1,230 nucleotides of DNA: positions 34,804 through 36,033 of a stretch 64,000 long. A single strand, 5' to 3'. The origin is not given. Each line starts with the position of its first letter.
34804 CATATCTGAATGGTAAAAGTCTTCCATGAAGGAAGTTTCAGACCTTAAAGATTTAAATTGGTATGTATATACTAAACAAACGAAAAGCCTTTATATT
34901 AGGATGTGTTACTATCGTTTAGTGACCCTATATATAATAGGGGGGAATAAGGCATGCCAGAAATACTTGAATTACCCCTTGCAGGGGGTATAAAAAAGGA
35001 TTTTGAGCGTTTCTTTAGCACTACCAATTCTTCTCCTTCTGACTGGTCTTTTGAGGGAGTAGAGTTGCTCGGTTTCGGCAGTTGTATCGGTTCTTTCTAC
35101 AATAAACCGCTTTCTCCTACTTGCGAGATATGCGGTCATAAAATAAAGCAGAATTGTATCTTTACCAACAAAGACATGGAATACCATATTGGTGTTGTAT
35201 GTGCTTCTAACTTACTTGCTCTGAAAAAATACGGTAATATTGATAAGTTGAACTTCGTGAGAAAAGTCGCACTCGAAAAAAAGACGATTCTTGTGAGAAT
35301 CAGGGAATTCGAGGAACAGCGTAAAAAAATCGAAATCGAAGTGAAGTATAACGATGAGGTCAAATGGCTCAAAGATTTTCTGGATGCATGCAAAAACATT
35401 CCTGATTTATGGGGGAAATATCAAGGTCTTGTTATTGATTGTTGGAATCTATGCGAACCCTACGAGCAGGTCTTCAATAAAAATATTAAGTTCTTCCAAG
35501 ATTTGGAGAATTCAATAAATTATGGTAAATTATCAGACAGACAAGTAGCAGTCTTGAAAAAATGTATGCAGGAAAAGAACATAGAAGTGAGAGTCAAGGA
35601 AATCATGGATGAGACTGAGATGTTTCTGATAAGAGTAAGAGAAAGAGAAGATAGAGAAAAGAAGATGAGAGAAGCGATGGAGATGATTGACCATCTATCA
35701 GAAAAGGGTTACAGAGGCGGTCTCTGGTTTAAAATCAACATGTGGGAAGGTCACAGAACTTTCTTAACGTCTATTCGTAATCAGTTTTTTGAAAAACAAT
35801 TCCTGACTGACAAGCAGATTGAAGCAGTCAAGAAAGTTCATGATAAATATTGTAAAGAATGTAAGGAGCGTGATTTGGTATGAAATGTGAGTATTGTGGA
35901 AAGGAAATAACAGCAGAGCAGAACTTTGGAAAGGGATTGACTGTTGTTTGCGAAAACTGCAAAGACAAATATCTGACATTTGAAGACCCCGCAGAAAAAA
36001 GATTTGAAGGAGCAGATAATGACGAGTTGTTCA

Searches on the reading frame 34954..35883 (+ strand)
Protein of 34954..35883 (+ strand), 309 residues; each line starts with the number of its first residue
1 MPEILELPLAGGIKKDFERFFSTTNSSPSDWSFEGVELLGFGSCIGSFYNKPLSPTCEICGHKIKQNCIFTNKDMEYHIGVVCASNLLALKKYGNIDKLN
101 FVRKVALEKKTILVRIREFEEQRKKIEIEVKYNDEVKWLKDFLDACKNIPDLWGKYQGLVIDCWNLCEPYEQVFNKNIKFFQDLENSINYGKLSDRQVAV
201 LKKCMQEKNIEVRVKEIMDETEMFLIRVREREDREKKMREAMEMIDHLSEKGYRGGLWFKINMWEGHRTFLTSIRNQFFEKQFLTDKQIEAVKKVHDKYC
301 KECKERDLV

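Call 8: search_protein_families(library=pfam, proteins=[window:34954-35883:+], max_evalue=0.01)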
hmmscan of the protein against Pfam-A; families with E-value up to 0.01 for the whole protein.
window:34954-35883:+ (309 aa): 1 family
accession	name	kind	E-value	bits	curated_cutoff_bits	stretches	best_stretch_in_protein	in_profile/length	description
PF05130.17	FlgN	-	0.0021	18.9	30.5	1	105-188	42-129/147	FlgN protein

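Call 9: search_protein_families(library=phrogs, proteins=[window:34954-35883:+], max_evalue=0.01)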
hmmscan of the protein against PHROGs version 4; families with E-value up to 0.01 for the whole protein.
window:34954-35883:+ (309 aa): 1 family
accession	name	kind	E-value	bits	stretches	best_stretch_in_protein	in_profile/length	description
phrog_21015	-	unknown function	0.00039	21.6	0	269-302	60-93/103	-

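Call 23: find_related_loci(query=window:34954-35883:+, collection=genome_contigs, flank=10000)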
Query window:34954-35883:+ (309 aa) in genome_contigs; peptide patterns used: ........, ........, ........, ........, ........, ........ (x = any residue, [..] = any of these).
207 stretches matched a pattern, but none encodes a relative of the query by tblastn (E <= 1e-3).
